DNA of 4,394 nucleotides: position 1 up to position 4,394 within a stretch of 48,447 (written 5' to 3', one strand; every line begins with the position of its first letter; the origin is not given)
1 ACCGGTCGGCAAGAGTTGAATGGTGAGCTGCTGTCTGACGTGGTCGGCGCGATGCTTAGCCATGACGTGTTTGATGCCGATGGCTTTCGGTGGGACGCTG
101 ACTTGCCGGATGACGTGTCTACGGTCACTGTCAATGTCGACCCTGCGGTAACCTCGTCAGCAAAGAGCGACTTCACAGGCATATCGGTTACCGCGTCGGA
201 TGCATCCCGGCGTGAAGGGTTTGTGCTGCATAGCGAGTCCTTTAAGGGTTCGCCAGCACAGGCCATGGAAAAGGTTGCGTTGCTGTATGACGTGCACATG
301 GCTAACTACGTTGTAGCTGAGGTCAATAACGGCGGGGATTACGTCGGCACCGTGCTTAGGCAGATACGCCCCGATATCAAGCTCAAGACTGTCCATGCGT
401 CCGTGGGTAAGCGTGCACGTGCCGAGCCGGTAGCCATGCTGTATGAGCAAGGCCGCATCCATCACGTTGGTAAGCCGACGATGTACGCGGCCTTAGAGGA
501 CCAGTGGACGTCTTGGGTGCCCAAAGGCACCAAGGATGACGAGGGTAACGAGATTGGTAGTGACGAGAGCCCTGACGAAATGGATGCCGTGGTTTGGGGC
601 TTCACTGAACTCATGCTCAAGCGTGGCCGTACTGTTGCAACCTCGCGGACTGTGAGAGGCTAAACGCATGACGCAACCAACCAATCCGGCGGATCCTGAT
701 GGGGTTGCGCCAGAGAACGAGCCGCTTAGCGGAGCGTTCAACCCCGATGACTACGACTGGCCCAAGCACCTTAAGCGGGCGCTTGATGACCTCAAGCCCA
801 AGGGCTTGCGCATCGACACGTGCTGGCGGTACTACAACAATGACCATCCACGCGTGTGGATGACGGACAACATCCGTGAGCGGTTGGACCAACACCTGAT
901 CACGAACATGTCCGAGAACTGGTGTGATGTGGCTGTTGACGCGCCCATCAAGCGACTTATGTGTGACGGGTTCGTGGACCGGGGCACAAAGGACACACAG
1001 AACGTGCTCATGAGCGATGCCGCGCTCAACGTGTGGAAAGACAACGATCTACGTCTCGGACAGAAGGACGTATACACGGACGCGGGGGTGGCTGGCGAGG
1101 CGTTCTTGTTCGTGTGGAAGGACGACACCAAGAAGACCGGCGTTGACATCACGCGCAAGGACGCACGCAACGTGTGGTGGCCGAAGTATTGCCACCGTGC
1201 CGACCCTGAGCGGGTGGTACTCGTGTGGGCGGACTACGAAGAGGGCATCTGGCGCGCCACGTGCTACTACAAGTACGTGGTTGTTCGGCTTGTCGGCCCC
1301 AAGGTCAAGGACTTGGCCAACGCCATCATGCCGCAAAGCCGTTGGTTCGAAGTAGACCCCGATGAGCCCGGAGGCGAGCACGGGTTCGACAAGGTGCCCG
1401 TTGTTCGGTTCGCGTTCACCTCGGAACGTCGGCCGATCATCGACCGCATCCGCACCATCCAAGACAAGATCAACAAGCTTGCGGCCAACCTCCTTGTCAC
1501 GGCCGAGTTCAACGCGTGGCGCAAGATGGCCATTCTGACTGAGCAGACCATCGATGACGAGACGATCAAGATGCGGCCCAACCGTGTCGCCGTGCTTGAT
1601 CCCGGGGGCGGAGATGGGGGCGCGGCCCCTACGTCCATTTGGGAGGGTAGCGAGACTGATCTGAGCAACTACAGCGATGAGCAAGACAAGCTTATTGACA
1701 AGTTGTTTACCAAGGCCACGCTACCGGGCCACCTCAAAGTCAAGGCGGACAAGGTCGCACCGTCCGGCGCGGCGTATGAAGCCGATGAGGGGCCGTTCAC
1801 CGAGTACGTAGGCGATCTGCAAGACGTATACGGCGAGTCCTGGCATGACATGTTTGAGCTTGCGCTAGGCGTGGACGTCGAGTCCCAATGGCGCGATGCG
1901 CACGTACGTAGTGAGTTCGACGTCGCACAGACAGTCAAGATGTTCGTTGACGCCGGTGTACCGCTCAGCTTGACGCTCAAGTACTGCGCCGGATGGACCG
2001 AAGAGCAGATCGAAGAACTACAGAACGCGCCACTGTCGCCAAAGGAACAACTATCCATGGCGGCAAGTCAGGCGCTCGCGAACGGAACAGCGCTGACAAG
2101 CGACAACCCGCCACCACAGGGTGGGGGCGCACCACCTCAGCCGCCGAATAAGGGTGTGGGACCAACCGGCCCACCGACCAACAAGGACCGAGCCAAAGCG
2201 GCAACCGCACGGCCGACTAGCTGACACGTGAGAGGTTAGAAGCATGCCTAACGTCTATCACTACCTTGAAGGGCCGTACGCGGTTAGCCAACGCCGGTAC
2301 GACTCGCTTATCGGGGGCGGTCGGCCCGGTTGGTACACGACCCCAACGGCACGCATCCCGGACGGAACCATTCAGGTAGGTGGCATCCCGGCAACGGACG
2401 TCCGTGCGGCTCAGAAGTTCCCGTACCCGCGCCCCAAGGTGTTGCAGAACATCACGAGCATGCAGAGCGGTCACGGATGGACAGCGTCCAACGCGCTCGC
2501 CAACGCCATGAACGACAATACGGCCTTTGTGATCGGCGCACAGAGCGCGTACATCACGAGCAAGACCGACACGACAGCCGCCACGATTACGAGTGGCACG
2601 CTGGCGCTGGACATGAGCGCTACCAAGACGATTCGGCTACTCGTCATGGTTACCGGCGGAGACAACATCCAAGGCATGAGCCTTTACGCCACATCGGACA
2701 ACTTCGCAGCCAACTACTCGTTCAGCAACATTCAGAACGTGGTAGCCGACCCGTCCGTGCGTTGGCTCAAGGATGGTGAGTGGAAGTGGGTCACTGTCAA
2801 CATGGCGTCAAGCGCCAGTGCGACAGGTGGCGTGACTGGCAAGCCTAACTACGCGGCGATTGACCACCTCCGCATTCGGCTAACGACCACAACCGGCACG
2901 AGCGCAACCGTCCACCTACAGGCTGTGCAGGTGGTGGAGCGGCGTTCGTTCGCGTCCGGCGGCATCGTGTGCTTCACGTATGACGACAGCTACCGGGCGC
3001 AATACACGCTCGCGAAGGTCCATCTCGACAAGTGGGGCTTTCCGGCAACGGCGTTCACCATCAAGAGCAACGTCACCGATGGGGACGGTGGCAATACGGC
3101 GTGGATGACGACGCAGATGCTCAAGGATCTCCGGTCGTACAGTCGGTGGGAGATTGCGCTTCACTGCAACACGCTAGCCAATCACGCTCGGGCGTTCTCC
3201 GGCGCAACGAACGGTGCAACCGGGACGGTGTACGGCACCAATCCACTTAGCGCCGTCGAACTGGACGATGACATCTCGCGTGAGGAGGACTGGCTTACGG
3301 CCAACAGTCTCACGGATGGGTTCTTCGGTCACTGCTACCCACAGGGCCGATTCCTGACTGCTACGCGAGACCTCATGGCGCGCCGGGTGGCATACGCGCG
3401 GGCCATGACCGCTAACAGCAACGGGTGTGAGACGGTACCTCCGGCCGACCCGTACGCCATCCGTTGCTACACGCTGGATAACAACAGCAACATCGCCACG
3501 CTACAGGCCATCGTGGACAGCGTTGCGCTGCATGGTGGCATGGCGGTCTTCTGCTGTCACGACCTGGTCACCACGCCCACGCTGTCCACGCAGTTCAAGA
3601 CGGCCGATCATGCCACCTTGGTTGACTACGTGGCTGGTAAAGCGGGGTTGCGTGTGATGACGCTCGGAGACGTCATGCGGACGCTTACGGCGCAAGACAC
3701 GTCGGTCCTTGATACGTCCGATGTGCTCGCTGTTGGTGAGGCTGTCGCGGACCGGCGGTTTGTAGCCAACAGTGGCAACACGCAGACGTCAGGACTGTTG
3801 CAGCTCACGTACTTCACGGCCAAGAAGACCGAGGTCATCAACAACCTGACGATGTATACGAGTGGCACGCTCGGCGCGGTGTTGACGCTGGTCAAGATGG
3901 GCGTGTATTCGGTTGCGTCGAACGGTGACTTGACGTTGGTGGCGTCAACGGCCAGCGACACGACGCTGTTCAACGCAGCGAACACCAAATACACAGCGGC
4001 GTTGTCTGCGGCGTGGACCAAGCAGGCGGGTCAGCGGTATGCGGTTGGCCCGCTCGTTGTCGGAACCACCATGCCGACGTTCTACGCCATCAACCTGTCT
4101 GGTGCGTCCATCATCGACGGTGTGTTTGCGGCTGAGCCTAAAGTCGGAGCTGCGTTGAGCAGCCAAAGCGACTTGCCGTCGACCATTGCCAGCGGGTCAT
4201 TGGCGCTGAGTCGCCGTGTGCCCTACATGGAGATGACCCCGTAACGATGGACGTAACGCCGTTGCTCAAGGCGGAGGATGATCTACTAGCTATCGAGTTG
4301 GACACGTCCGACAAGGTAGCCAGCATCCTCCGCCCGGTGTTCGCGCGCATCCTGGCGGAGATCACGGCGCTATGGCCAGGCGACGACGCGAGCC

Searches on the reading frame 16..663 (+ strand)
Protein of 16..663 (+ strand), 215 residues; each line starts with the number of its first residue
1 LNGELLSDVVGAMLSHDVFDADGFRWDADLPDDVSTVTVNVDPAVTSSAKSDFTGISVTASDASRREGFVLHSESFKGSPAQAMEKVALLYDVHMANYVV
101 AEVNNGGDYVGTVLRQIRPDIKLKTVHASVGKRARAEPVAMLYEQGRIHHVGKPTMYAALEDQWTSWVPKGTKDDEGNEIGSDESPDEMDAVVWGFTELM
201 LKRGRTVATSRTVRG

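Call 103: search_protein_families(library=pfam, proteins=[window:16-663:+], max_evalue=0.001)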
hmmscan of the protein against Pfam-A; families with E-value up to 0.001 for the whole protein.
window:16-663:+ (215 aa): 1 family
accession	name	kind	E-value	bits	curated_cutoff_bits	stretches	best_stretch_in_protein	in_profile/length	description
PF17289.8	Terminase_6C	-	7.4e-13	49.2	22.6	1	41-195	3-151/155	Terminase RNaseH-like domain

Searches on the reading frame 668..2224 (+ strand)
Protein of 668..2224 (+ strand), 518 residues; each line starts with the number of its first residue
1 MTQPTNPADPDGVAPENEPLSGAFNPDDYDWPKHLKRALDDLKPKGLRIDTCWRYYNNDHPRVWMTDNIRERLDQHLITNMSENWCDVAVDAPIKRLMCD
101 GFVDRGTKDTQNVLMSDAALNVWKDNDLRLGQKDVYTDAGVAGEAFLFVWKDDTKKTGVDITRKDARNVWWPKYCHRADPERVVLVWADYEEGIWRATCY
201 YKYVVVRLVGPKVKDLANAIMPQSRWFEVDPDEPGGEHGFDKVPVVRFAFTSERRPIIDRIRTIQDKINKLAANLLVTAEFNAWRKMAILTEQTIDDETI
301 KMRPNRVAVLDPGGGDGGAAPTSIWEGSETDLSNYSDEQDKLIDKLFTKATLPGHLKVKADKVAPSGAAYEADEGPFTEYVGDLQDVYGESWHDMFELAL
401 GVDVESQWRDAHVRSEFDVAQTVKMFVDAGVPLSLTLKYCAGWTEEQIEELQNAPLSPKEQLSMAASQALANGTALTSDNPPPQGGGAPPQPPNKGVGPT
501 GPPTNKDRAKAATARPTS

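Call 73: search_dna_similar(query=window:668-2224:+, collection=phages, mode=protein, max_rows=12)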
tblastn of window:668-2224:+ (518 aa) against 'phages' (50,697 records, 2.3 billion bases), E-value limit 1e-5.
Records with a match: 62; places in all: 62; records where one place covers at least 80% of the query: 3.
Best place of each record, by identity: <60% 62.
By first word of the organism name: Arthrobacter 41; Streptomyces 13; Gordonia 6; Rhodococcus 2.
By host as written in the record: Arthrobacter globiformis B-2979 33; Streptomyces lividans JI 1326 7; Gordonia terrae 3612 4; Streptomyces azureus NRRL B-2655 2; Arthrobacter globiformis NRRL B-2979 SEA 2; Streptomyces flavovirens 2; Arthrobacter atrocyaneous NRRL B-2883 2; Arthrobacter atrocyaneus NRRL B-2883 2; and 6 more.
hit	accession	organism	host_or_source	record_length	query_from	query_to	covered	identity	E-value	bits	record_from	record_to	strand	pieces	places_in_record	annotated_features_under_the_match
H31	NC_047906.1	Streptomyces phage Rowa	Streptomyces azureus NRRL B-2655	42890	15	449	84%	25.3%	1e-10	70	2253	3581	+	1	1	portal protein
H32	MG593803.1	Streptomyces phage Rowa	Streptomyces azureus NRRL B-2655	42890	15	449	84%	25.3%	1e-10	70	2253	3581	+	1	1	portal protein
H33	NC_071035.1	Arthrobacter phage Tweety19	Arthrobacter globiformis B-2979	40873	41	449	79%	23.7%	2e-11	73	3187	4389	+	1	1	4: portal protein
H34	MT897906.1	Arthrobacter phage Tweety19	Arthrobacter globiformis B-2979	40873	41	449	79%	23.7%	2e-11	73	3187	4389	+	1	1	4: portal protein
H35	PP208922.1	Arthrobacter phage Snek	Arthrobacter globiformis B-2979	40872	41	449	79%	23.7%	6e-11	71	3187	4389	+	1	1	4: portal protein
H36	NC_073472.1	Streptomyces phage Success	Streptomyces lividans JI 1326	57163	52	452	77%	24.2%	3e-12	76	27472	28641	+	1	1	51: portal protein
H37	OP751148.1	Streptomyces phage Success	Streptomyces lividans JI 1326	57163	52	452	77%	24.2%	3e-12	76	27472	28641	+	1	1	51: portal protein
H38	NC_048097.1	Arthrobacter phage Yang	Arthrobacter globiformis NRRL B-2979 SEA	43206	41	449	79%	23.7%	4e-9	66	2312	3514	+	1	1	3: portal protein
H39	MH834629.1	Arthrobacter phage Yang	Arthrobacter globiformis NRRL B-2979 SEA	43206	41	449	79%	23.7%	4e-9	66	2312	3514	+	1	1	3: portal protein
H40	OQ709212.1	Arthrobacter phage Cassia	Arthrobacter globiformis B-2979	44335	41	449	79%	23.7%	4e-9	66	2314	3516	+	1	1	3: portal protein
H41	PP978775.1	Arthrobacter phage Pumpkins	Arthrobacter globiformis B-2979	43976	41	449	79%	23.7%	8e-9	65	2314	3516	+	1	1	3: portal protein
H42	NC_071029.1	Arthrobacter phage Elezi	Arthrobacter globiformis B-2979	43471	40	448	79%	23.6%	8e-8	61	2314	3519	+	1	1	3: portal protein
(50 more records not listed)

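Call 103: search_protein_families(library=pfam, proteins=[window:668-2224:+], max_evalue=0.001)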
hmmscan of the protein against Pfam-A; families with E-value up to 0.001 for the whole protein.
window:668-2224:+ (518 aa): 1 family
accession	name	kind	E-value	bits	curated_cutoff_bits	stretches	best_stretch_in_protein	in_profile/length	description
PF05133.19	SPP1_portal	-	1.5e-16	60.8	25.5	1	48-423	14-377/416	Phage portal protein, SPP1 Gp6-like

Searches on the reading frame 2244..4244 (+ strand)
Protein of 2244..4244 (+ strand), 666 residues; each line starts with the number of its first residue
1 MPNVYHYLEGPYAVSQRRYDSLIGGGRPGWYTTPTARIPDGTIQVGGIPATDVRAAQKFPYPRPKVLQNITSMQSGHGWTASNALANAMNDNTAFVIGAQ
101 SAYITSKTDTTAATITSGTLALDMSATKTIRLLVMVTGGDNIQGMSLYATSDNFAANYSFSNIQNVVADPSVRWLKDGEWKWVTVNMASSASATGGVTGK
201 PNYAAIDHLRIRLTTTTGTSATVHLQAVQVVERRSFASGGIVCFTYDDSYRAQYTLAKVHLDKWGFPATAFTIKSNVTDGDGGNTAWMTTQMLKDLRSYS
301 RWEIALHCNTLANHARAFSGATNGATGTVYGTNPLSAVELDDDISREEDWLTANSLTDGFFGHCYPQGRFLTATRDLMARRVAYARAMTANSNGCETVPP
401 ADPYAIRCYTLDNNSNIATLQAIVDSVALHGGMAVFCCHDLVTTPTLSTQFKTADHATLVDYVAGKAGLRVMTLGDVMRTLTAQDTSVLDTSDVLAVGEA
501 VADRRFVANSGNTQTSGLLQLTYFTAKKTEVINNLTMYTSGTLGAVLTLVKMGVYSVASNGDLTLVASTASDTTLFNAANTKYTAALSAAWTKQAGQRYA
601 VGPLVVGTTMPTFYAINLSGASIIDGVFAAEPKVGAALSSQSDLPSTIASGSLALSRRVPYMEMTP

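Call 103: search_protein_families(library=pfam, proteins=[window:2244-4244:+], max_evalue=0.001)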
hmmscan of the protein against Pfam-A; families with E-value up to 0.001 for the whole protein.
window:2244-4244:+ (666 aa): 1 family
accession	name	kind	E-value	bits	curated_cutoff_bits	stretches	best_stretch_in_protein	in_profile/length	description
PF01522.26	Polysacc_deac_1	-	2.6e-05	24.6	23.1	1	241-379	8-117/124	Polysaccharide deacetylase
